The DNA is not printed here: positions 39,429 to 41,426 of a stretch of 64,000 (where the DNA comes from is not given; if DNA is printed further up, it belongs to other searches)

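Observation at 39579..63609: Five-member paralog family with the conserved ends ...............QG and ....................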

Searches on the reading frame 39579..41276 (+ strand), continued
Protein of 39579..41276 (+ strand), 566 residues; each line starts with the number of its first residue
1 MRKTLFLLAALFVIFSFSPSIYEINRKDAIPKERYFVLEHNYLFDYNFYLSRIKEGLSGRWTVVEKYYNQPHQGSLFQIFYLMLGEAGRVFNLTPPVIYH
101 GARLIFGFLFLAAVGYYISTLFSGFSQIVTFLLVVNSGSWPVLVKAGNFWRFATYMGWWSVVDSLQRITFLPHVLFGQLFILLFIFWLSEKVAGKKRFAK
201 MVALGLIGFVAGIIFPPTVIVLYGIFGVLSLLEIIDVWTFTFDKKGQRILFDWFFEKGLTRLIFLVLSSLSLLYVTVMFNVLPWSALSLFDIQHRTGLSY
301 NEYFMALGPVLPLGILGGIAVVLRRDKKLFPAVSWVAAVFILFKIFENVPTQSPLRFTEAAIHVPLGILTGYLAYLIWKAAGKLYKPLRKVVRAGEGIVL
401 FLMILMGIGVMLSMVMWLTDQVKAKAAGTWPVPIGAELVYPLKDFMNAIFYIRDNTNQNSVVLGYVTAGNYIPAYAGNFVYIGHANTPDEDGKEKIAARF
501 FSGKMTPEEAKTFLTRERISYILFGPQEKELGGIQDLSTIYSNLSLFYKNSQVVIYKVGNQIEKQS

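Call 31: find_related_loci(query=A2, collection=genome_contigs, flank=10000)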
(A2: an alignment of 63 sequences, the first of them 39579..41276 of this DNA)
Query A2 (566 aa) in genome_contigs; peptide patterns used: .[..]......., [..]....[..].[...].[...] (x = any residue, [..] = any of these).
91 stretches matched a pattern; 85 encode a relative of the query (tblastn E <= 1e-3); the best 80 are kept; 80 distinct loci.
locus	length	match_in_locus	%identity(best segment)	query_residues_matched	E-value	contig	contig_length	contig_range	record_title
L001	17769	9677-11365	90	1-560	0e+0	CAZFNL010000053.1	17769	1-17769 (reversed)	MAG TPA_asm: uncultured Gammaproteobacteria bacterium isolate SRP271791_co1_7 genome assembly, contig: k141_390351, whol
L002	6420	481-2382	51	1-561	0e+0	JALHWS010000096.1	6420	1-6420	MAG: Candidatus Microgenomates bacterium isolate PFL108 seq_2347034, whole genome shotgun sequence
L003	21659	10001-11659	57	3-561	0e+0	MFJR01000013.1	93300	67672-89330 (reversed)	MAG: Candidatus Gottesmanbacteria bacterium RIFCSPLOWO2_01_FULL_39_12b rifcsplowo2_01_scaffold_464, whole genome shotgun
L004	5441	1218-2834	55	16-558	0e+0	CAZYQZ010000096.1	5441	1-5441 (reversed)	MAG TPA_asm: uncultured Gammaproteobacteria bacterium isolate SRP292972_co1_80 genome assembly, contig: NODE_6066_length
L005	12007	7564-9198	52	1-558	0e+0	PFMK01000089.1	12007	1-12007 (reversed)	MAG: Candidatus Gottesmanbacteria bacterium CG_4_10_14_0_8_um_filter_37_24 CG_4_10_14_0.8_um_filter_scaffold_5091_c, who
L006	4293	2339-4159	54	1-557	0e+0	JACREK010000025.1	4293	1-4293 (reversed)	MAG: Candidatus Gottesmanbacteria bacterium isolate NC_groundwater_1697_Pr3_B-0.1um_39_16 SR-2_scaffold_141_545451, whol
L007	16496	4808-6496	51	2-558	0e+0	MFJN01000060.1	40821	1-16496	MAG: Candidatus Gottesmanbacteria bacterium RIFCSPHIGHO2_02_FULL_40_13 rifcsphigho2_02_scaffold_7295, whole genome shotg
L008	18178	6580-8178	52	2-561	0e+0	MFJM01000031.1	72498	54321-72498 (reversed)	MAG: Candidatus Gottesmanbacteria bacterium RIFCSPHIGHO2_02_FULL_39_14 rifcsphigho2_02_scaffold_306, whole genome shotgu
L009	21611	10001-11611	55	1-557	1e-180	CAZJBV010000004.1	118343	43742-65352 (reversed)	MAG TPA_asm: uncultured Gammaproteobacteria bacterium isolate binchicken_co144_1014 genome assembly, contig: NODE_371_le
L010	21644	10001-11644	50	5-559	2e-178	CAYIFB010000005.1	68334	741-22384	MAG TPA_asm: uncultured Gammaproteobacteria bacterium isolate ERP119705_co19_135 genome assembly, contig: NODE_182_lengt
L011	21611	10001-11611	51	5-561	5e-177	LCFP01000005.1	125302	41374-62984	MAG: Candidatus Gottesmanbacteria bacterium GW2011_GWA2_43_14 UV73_C0005, whole genome shotgun sequence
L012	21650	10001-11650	50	9-559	1e-175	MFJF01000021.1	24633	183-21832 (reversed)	MAG: Candidatus Gottesmanbacteria bacterium RIFCSPHIGHO2_01_FULL_40_15 rifcsphigho2_01_scaffold_3774, whole genome shotg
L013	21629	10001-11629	52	1-559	3e-174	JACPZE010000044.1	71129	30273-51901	MAG: Candidatus Gottesmanbacteria bacterium isolate NC_groundwater_881_Pr1_S2p5_36_20 Montesol18_S2p5_coassembly_scaffol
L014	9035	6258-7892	43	1-560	7e-132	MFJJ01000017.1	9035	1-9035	MAG: Candidatus Gottesmanbacteria bacterium RIFCSPHIGHO2_01_FULL_46_14 rifcsphigho2_01_scaffold_21574, whole genome shot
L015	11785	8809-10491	42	1-557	4e-132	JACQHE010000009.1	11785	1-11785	MAG: Candidatus Gottesmanbacteria bacterium isolate NC_groundwater_1091_Ag_S2p5_51_258 S_2p5_S6_coassembly_k141_971501,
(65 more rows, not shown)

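Call 53: search_solved_structures(query=A5, max_evalue=10)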
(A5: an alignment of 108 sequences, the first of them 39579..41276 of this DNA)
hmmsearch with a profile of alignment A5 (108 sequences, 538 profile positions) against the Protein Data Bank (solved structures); distinct sequences matched with E-value up to 10: 25.
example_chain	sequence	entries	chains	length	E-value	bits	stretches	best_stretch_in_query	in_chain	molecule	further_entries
3vu0_A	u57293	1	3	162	0.00014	23.7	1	424-520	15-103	Putative uncharacterized protein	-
8g99_C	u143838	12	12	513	0.27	12.9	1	480-537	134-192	DNA primase large subunit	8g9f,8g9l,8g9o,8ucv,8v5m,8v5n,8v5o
3vgp_A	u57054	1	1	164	0.32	12.6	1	426-509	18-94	Transmembrane oligosaccharyl transferase, putative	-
2lgz_A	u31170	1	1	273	0.55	11.9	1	425-506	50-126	Dolichyl-diphosphooligosaccharide--protein glycosyltransferase subunit STT3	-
9ivk_A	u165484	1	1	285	0.72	11.5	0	97-130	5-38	HBC599 membrane protein binder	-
9d1l_A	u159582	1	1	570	0.77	11.4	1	403-466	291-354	Carboxylic ester hydrolase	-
4fnm_A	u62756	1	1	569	0.78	11.4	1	403-466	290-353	E3 alpha-esterase-7 carboxylesterase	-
4fng_A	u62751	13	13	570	0.78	11.4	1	403-466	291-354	E3 alpha-esterase-7 caboxylesterase | E3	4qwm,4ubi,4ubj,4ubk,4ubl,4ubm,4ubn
5c8v_A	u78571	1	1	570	0.78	11.4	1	403-466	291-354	Carboxylic ester hydrolase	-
5tym_A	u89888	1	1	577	0.78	11.4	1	403-466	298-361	Carboxylic ester hydrolase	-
5ch3_A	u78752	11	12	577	0.79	11.3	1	403-466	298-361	Carboxylic ester hydrolase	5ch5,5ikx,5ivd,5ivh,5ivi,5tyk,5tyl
5ivk_A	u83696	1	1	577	0.79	11.3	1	403-466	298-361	Carboxylic ester hydrolase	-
5tyj_A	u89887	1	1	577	0.79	11.3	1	403-466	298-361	Carboxylic ester hydrolase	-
9d1m_A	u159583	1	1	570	0.98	11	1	403-466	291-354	Carboxylic ester hydrolase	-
9d1o_A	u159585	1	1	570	1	11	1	402-466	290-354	Carboxylic ester hydrolase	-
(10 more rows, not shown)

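Call 54: search_solved_structures(query=A5, max_evalue=0.6, show_alignments=4)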
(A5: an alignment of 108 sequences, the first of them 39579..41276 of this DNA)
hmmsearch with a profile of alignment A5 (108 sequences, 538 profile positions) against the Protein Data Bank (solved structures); distinct sequences matched with E-value up to 0.6: 4.
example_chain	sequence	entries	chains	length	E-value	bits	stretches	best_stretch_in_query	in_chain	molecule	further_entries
3vu0_A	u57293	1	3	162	0.00014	23.7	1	424-520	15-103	Putative uncharacterized protein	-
8g99_C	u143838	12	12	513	0.27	12.9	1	480-537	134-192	DNA primase large subunit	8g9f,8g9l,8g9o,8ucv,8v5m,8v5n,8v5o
3vgp_A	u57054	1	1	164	0.32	12.6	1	426-509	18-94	Transmembrane oligosaccharyl transferase, putative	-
2lgz_A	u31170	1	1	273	0.55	11.9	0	425-506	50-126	Dolichyl-diphosphooligosaccharide--protein glycosyltransferase subunit STT3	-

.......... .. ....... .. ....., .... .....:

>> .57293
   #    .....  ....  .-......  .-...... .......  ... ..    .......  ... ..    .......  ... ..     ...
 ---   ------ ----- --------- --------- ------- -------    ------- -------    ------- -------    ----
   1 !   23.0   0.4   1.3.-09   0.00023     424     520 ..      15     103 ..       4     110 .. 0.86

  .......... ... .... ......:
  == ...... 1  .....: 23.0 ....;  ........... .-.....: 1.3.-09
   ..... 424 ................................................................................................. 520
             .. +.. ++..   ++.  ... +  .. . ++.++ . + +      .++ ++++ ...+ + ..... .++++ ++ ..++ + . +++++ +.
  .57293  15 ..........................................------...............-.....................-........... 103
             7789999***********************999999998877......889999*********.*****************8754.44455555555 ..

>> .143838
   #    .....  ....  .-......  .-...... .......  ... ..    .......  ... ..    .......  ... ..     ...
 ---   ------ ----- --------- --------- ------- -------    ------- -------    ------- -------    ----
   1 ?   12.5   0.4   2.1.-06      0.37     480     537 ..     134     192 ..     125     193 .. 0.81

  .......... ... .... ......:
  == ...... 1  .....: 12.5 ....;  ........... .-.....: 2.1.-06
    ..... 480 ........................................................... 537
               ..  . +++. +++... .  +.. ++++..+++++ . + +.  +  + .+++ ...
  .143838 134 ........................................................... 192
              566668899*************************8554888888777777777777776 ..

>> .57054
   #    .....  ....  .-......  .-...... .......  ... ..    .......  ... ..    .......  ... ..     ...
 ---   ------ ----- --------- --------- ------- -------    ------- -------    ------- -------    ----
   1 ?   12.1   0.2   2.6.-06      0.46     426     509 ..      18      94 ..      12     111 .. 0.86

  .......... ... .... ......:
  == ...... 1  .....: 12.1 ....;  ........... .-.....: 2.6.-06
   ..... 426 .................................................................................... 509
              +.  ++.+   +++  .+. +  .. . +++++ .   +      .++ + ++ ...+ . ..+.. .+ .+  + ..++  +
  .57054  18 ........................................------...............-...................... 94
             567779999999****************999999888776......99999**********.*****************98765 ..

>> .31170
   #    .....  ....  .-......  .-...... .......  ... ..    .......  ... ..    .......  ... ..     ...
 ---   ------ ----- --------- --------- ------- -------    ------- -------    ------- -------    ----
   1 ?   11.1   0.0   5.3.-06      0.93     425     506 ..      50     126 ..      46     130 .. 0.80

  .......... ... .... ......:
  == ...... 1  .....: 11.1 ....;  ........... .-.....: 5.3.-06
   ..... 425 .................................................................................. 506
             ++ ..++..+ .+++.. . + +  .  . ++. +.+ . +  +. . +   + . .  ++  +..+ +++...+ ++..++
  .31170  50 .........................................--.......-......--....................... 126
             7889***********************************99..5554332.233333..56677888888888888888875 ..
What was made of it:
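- AglB-S1 (3vgp) and yeast STT3 (2lgz) align in the same register (calls 53, 54). WWDYG itself, which binds the +2 Ser/Thr of the sequon, is absent (call 54). The WWDYG motif is replaced (call 54).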

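Call 61: list_cluster_members(proteins=[P0121, P0130, P0141, P0162, P0176, P0206, P0240, P0256, P0268, P0291])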
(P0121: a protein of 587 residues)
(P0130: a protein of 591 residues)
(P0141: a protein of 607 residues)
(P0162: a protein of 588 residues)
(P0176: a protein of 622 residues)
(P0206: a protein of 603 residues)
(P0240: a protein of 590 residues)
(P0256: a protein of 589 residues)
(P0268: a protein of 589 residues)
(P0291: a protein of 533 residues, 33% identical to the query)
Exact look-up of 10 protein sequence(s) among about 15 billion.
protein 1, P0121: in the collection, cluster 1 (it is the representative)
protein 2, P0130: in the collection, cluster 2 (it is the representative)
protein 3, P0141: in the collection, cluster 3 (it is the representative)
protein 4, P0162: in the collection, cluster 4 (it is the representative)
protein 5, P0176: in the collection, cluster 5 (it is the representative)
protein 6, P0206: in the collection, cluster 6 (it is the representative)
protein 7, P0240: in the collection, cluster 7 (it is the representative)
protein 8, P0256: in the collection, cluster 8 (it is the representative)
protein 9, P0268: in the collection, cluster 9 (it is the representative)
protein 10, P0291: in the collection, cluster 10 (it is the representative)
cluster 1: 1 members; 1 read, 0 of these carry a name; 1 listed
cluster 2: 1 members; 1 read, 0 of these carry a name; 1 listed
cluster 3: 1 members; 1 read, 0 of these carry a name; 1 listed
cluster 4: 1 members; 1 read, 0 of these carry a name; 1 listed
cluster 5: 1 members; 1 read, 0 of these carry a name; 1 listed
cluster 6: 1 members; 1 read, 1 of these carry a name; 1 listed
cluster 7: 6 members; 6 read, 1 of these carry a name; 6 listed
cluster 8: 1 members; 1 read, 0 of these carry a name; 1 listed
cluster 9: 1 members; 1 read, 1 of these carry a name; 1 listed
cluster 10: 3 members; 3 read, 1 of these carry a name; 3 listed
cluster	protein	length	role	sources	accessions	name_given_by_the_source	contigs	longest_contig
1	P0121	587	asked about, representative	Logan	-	-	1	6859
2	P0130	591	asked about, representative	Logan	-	-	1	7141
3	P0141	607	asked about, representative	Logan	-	-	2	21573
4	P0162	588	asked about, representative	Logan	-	-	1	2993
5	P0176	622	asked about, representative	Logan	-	-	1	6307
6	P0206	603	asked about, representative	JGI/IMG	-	hypothetical protein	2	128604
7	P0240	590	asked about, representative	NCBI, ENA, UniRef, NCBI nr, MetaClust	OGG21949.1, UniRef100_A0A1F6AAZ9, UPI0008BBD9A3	hypothetical protein A3D03_03045 [Candidatus Gottesmanbacteria bacterium ... | Glycosyltransferase RgtA/B/C/D-like domain-containing protein n=1 Tax=Candidatus ... | MAG: hypothetical protein A3D03_03045 [Candidatus Gottesmanbacteria bacterium ...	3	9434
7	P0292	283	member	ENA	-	-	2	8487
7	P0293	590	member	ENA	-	-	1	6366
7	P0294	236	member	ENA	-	-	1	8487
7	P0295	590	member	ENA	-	-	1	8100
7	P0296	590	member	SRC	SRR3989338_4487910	-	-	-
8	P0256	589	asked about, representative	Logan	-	-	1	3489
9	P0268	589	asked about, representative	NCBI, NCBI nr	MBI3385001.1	hypothetical protein HY030_02295 [Candidatus Gottesmanbacteria bacterium] | hypothetical protein [Candidatus Gottesmanbacteria bacterium]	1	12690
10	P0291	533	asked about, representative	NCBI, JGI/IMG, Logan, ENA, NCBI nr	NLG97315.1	MAG: hypothetical protein GX491_08145 [Chloroflexi bacterium] | hypothetical protein [Chloroflexota bacterium]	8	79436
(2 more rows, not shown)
